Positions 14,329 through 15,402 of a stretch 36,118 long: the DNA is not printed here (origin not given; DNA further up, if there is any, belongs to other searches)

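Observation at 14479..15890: Tandem beta-class methyltransferases: near-identical ends, different catalytic signatures, recoded DNA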

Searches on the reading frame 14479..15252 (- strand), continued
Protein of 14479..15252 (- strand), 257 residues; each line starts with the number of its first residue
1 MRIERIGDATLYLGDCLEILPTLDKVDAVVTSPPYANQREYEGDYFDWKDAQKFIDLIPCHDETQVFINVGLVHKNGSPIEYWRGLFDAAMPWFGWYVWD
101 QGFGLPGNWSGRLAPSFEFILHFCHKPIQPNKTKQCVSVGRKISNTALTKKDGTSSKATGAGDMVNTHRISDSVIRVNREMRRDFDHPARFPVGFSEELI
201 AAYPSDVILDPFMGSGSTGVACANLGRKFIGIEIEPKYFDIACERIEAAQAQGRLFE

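Call 25: search_protein_families(library=phrogs, proteins=[window:14479-15252:-], max_evalue=0.001)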
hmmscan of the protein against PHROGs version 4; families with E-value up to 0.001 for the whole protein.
window:14479-15252:- (257 aa): 13 families
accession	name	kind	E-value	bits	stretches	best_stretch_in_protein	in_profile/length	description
phrog_67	-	other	6.6e-52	178.5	1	6-255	121-352/743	DNA methyltransferase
phrog_498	-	other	4e-22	79.5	1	24-250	221-424/633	DNA methyltransferase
phrog_18293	-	other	9.6e-21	74.9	1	150-251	9-112/119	methyltransferase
phrog_3008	-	other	3.5e-20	73.3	1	186-255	149-220/244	DNA methyltransferase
phrog_8769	-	other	2.3e-19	70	1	201-248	8-55/71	methyltransferase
phrog_23148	-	unknown function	1.6e-12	48.7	1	162-250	59-150/165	-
phrog_18146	-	other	6.8e-11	42.7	1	182-236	44-101/452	DNA methyltransferase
phrog_23085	-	unknown function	7.1e-10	39.7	1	182-246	39-105/138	-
phrog_6952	-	other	1.2e-09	39.2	1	187-247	114-176/181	DNA methyltransferase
phrog_12517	-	unknown function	3.2e-08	34.1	1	204-252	105-153/316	-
phrog_6025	-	other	3.1e-06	27.9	1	5-46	8-52/192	DNA methyltransferase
phrog_16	-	DNA, RNA and nucleotide metabolism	7.8e-05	22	1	203-256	864-922/986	DNA helicase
phrog_10183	-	other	0.00023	20.5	0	206-251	117-162/889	DNA methyltransferase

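Call 28: find_encoding_contigs(protein=P0001, flank=2500, max_places=5)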
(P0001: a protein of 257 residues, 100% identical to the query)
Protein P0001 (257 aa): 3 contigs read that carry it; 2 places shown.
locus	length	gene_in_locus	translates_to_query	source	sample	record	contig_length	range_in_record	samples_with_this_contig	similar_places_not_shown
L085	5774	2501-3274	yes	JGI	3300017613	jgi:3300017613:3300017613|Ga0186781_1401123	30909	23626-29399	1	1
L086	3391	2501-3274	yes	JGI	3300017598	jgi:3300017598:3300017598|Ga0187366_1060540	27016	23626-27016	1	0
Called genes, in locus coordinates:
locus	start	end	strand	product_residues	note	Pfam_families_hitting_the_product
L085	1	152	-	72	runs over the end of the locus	-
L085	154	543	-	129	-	-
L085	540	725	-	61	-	-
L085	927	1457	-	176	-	-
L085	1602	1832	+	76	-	-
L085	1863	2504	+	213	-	PF01170:UPF0020 (faint), PF01555:N6_N4_Mtase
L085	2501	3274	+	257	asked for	PF01555:N6_N4_Mtase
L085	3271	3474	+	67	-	-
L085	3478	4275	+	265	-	-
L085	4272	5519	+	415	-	PF00772:DnaB, PF13481:AAA_25, PF03796:DnaB_C, PF06745:ATPase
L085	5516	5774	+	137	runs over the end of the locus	-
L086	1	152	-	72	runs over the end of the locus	-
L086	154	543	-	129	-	-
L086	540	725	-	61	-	-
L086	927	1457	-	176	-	-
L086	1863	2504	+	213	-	PF01170:UPF0020 (faint), PF01555:N6_N4_Mtase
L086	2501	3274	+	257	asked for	PF01555:N6_N4_Mtase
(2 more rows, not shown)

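Call 29: find_encoding_contigs(protein=P0004, flank=2000, max_places=3)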
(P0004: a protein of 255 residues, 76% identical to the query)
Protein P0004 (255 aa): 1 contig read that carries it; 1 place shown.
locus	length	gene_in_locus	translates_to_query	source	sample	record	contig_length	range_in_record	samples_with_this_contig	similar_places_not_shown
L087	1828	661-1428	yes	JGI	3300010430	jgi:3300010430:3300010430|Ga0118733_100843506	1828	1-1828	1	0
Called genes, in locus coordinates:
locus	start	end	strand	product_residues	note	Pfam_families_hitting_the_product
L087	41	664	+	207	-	PF00777:Glyco_transf_29 (faint)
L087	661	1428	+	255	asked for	PF01555:N6_N4_Mtase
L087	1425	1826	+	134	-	?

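Call 39: search_solved_structures(query=A1, max_evalue=0.001, show_alignments=2)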
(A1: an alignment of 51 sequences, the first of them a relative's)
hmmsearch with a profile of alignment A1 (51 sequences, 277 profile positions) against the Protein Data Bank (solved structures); distinct sequences matched with E-value up to 0.001: 13.
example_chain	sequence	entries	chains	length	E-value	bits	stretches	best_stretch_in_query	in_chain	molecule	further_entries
5hek_A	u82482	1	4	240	7.6e-24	87.5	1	190-255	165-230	Adenine specific DNA methyltransferase (DpnA)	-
5hfj_A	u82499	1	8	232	9.8e-24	87.1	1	190-254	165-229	Adenine specific DNA methyltransferase (DpnA)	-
2zie_A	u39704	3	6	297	1.8e-23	86.3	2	190-256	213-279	Putative modification methylase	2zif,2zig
8urk_A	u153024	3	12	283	3.2e-22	82.2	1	26-256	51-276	Methyltransferase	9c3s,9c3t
9c3u_A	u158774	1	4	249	3.4e-22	82.1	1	26-255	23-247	Methyltransferase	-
6pbd_A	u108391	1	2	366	7.1e-21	77.7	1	6-256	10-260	Modification methylase CcrMI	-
8s9m_A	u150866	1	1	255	2.5e-20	75.9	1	189-268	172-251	DNA cytosine-N4 methyltransferase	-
8s9n_A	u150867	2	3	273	3e-20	75.7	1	189-268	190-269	DNA cytosine-N4 methyltransferase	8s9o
1boo_A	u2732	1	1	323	1.9e-17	66.5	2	191-253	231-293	PROTEIN (N-4 CYTOSINE-SPECIFIC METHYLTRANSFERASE PVU II)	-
1g60_A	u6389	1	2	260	3.9e-15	58.9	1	15-250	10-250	Adenine-specific Methyltransferase MboIIA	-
1nw8_A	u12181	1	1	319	1.2e-09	41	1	14-243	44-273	MODIFICATION METHYLASE RSRI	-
1eg2_A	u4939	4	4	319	1.2e-09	40.9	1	14-242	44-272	MODIFICATION METHYLASE RSRI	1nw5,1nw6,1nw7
3tlj_A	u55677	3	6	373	0.00067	22.1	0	189-245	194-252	tRNA (guanine N2-)-methyltransferase Trm14 | Crystal structure of Trm14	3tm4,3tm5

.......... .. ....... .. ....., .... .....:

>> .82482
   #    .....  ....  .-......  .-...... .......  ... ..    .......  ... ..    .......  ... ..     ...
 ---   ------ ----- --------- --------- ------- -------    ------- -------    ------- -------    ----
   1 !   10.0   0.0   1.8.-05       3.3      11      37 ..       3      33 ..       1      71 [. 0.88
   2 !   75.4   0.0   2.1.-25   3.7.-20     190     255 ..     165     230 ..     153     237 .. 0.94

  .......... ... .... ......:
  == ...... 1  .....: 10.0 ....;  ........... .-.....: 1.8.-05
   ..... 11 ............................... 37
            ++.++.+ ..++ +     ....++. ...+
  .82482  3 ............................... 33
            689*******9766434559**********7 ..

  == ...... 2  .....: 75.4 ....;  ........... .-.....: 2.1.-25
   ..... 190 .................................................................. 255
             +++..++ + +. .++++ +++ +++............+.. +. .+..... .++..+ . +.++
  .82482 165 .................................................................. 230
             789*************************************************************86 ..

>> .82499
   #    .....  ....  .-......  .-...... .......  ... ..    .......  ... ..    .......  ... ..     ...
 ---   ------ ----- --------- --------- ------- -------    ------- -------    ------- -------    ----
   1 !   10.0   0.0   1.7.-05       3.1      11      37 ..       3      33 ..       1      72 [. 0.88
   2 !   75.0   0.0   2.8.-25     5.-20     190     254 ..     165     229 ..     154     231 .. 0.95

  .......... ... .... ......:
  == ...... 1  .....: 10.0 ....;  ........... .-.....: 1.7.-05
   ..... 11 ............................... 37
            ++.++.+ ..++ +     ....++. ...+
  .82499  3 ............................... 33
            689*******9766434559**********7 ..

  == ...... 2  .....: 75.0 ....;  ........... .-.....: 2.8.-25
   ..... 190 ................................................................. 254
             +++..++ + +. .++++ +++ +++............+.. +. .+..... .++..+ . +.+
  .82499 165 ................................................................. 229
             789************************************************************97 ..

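Call 48: find_encoding_contigs(protein=P0115, flank=5000, max_places=3)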
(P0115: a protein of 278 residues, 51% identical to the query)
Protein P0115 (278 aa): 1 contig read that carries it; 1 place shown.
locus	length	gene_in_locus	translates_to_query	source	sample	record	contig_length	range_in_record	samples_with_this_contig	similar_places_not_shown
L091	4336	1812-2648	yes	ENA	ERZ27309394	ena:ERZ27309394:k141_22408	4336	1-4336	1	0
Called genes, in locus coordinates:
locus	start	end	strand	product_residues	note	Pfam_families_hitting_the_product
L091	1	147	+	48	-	?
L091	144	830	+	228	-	PF01555:N6_N4_Mtase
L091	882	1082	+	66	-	-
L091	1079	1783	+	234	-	PF01555:N6_N4_Mtase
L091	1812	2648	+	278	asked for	PF01555:N6_N4_Mtase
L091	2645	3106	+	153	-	-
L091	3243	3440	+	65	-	-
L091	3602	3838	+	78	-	-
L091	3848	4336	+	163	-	?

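Call 49: find_encoding_contigs(protein=P0036, flank=3000, max_places=3)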
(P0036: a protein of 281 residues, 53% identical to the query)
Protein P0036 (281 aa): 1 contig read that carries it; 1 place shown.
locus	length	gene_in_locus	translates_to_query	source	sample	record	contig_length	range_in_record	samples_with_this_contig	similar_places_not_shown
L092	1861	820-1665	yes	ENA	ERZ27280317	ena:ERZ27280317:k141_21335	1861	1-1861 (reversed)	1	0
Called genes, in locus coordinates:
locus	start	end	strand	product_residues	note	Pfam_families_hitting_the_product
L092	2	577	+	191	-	?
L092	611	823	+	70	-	-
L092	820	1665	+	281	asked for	PF01555:N6_N4_Mtase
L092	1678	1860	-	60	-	?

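Call 51: predict_structure(alignment_id=A1)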
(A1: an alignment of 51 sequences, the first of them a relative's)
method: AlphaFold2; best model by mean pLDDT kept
length: 257 residues; sequences in the alignment: 51
mean_pLDDT: 87.3   pTM: 0.85
mean pLDDT of the five models: 87.3, 86.3, 86.3, 84.2, 84.0
residues with pLDDT >= 90: 151; 70-90: 77; 50-70: 25; < 50: 4
segments of 3 or more residues with pLDDT < 50: none
pLDDT, mean of each block of 10 residues (from residue 1): 96 97 98 73 69 97 97 78 94 95 64 72 97 87 85 86 88 88 71 92 95 94 96 95 95 62
secondary structure, 60 per line:
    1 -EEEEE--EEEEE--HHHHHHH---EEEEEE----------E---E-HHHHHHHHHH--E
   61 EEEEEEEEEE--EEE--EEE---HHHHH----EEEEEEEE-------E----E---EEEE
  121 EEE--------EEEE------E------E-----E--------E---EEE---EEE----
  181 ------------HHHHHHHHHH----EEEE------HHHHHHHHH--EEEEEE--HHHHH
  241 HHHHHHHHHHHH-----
elements in order: E2-6 E9-13 H16-22 E26-31 H48-57 E60-70 E73-75 E78-80 H84-88 E93-100 E117-123 E132-135 E168-170 E174-176 H193-202 E207-210 H217-225 E228-233 H236-252

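Call 57: fold_search(model_id=the predicted structure, library=pdb)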
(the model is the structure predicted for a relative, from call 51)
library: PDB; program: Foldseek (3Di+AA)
matches with E <= 10: 473; with E <= 0.001: 140
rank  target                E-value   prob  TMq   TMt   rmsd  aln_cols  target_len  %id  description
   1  8s9m                  1.3e-13  1.00  0.63  0.67   6.9       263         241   24  DNA cytosine-N4 methyltransferase (residues 79-324) from the Bdelloid rotifer Adineta vaga (released 2023-08-02)
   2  8s9o_B                4.4e-13  1.00  0.59  0.67   9.0       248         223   24  DNA cytosine-N4 methyltransferase (residues 61-324) from the Bdelloid rotifer Adineta vaga - P1 crystal form (released 2023-08-02)
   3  6pbd_B                7.6e-13  1.00  0.63  0.50   8.9       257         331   23  DNA N6-Adenine Methyltransferase CcrM In Complex with Double-Stranded DNA Oligonucleotide Containing Its Recognition S (released 2019-10-23)
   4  9c3u_A                1.0e-12  1.00  0.64  0.66   7.4       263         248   24  Crystal structure of DNA N6-Adenine Methyltransferase M.BceJIV from Burkholderia cenocepacia in complex with duplex DN (released 2024-09-11)
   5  8s9n                  1.5e-12  1.00  0.58  0.66   9.0       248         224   24  DNA cytosine-N4 methyltransferase (residues 61-324) from the Bdelloid rotifer Adineta vaga - C2 crystal form (released 2023-08-02)
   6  8urk_A                1.5e-12  1.00  0.67  0.69   6.5       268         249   24  Crystal structure of DNA N6-Adenine Methyltransferase M.BceJIV from Burkholderia cenocepacia in complex with duplex DN (released 2024-09-11)
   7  6pbd_A                1.5e-12  1.00  0.63  0.47   8.9       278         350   22  DNA N6-Adenine Methyltransferase CcrM In Complex with Double-Stranded DNA Oligonucleotide Containing Its Recognition S (released 2019-10-23)
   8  8s9o_A                1.6e-12  1.00  0.60  0.67   8.3       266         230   22  DNA cytosine-N4 methyltransferase (residues 61-324) from the Bdelloid rotifer Adineta vaga - P1 crystal form (released 2023-08-02)
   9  8urk_D                4.1e-12  1.00  0.65  0.68   7.1       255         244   23  Crystal structure of DNA N6-Adenine Methyltransferase M.BceJIV from Burkholderia cenocepacia in complex with duplex DN (released 2024-09-11)
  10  9c3u_C                5.5e-12  1.00  0.64  0.68   7.3       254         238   25  Crystal structure of DNA N6-Adenine Methyltransferase M.BceJIV from Burkholderia cenocepacia in complex with duplex DN (released 2024-09-11)
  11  9c3s_A                6.1e-12  1.00  0.65  0.67   7.3       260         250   25  Crystal structure of DNA N6-Adenine Methyltransferase M.BceJIV from Burkholderia cenocepacia in complex with duplex DN (released 2024-09-11)
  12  5hfj_G                2.1e-11  1.00  0.58  0.73   4.9       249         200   24  crystal structure of M1.HpyAVI-SAM complex (released 2016-11-16)
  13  5hfj_B                2.5e-11  1.00  0.56  0.72   5.1       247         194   23  crystal structure of M1.HpyAVI-SAM complex (released 2016-11-16)
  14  1boo                  2.5e-11  1.00  0.64  0.59   6.0       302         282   18  PVUII DNA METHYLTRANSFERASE (CYTOSINE-N4-SPECIFIC) (released 1998-08-12)
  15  2zif_A                2.8e-11  1.00  0.57  0.61   9.1       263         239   24  Crystal Structure of TTHA0409, Putative DNA Modification Methylase from Thermus thermophilus HB8- Complexed with S-Ade (released 2008-07-29)
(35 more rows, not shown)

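Call 63: find_related_loci(query=A1, collection=viral_contigs, flank=4000)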
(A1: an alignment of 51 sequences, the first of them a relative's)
Query A1 (257 aa) in viral_contigs; peptide patterns used: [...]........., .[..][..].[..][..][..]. (x = any residue, [..] = any of these).
600 stretches matched a pattern (row limit reached: there are more); 576 encode a relative of the query (tblastn E <= 1e-3); the best 80 are kept; 80 distinct loci.
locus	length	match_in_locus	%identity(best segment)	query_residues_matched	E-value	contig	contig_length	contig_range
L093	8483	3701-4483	52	2-256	3e-79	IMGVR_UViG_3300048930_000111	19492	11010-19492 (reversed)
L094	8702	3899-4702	51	2-257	5e-76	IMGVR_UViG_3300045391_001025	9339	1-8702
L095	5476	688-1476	42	6-257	7e-60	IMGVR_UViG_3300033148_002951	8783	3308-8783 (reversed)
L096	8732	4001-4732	46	11-246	7e-59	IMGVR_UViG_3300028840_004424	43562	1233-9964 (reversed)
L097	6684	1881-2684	41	3-252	1e-56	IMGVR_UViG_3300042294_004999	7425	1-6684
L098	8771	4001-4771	41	6-245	6e-56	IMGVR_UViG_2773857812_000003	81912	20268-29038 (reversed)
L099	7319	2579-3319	41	15-249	4e-56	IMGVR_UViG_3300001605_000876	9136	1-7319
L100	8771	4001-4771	41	6-245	1e-55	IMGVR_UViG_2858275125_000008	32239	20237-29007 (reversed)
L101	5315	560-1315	42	7-247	9e-56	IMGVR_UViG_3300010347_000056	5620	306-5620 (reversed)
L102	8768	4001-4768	41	7-247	2e-55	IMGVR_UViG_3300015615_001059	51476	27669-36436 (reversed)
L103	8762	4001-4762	42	7-252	9e-55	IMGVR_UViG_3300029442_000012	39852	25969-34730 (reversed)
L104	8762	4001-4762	42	7-252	9e-55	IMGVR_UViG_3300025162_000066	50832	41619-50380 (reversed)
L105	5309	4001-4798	41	3-247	1e-54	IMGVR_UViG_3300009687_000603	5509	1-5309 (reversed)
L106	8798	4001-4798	40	3-247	3e-54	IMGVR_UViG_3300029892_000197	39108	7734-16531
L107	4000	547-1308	42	3-245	2e-54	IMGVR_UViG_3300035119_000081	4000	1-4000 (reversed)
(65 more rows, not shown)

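Call 64: find_related_loci(query=A1, collection=genome_contigs, flank=4000)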
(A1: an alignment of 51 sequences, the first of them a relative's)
Query A1 (257 aa) in genome_contigs; peptide patterns used: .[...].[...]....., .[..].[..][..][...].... (x = any residue, [..] = any of these).
600 stretches matched a pattern (row limit reached: there are more); 311 encode a relative of the query (tblastn E <= 1e-3); the best 80 are kept; 80 distinct loci.
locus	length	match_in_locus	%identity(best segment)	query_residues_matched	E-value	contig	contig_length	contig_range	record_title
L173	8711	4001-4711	34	1-256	3e-38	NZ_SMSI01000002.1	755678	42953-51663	Pseudohoeflea suaedae strain YC6898 2, whole genome shotgun sequence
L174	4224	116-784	39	2-256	1e-36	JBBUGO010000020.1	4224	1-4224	MAG: Patescibacteria group bacterium isolate H43-bin064_1 H43_bin064_1_000000000020, whole genome shotgun sequence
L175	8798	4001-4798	33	1-255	4e-31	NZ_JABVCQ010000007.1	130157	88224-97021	Thiospirillum jenense strain DSM 216 assembly_contig_7, whole genome shotgun sequence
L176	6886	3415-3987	32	6-256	5e-27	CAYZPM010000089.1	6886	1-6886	MAG TPA_asm: uncultured Gallionellaceae bacterium isolate binchicken_co162_43 genome assembly, contig: NODE_29429_length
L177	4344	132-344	62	186-256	2e-24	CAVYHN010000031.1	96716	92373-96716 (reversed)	MAG: uncultured Gammaproteobacteria bacterium isolate MFD03551.bin.2.49 genome assembly, contig: contig_36042, whole gen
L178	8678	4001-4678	62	1-255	3e-24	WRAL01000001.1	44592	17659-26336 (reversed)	MAG: Treponema sp. isolate Lab288P1bin34 Ga0131853_10001313, whole genome shotgun sequence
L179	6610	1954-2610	65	2-257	3e-23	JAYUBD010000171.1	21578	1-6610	MAG: Caulobacteraceae bacterium isolate GFS_6699 GFS_6699_170, whole genome shotgun sequence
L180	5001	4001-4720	61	7-256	5e-23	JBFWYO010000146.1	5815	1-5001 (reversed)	MAG: Alphaproteobacteria bacterium isolate CA_2019_TPBS_166 NODE_49271_length_5815_cov_2.821730_TPBS, whole genome shotg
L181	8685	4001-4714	27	14-250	1e-22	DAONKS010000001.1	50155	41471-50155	MAG TPA_asm: bacterium isolate AMR_MDS_3707 NODE_638_length_50155_cov_9.934810, whole genome shotgun sequence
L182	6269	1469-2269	29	11-254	1e-21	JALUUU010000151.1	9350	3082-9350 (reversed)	MAG: archaeon isolate 128-326_metabat1_scaf2bin.045 128-326_scaffold_3787_c1, whole genome shotgun sequence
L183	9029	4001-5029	27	1-257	2e-21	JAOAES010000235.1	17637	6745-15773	MAG: Fimbriimonadales bacterium isolate SKW266 k141_436381, whole genome shotgun sequence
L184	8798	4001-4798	33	10-248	8e-21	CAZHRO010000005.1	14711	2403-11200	MAG TPA_asm: uncultured Dehalococcoidales bacterium isolate binchicken_co19_471 genome assembly, contig: NODE_6708_lengt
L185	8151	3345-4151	30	5-250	7e-20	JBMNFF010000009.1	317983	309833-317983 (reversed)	MAG: Bacillota bacterium isolate SBF912LR0HQ0014 contig_19873, whole genome shotgun sequence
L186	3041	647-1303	56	2-257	6e-20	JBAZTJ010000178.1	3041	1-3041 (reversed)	MAG: Candidatus Methylopumilus sp. isolate SO_2017_GW1_20 NODE_130987_length_3041_cov_0.541524_OW334_2017, whole genome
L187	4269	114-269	67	204-255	2e-19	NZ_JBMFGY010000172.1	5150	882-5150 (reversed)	MAG: Acidiphilium sp. isolate KM4311-10 NODE_3892_length_5150_cov_19.637880, whole genome shotgun sequence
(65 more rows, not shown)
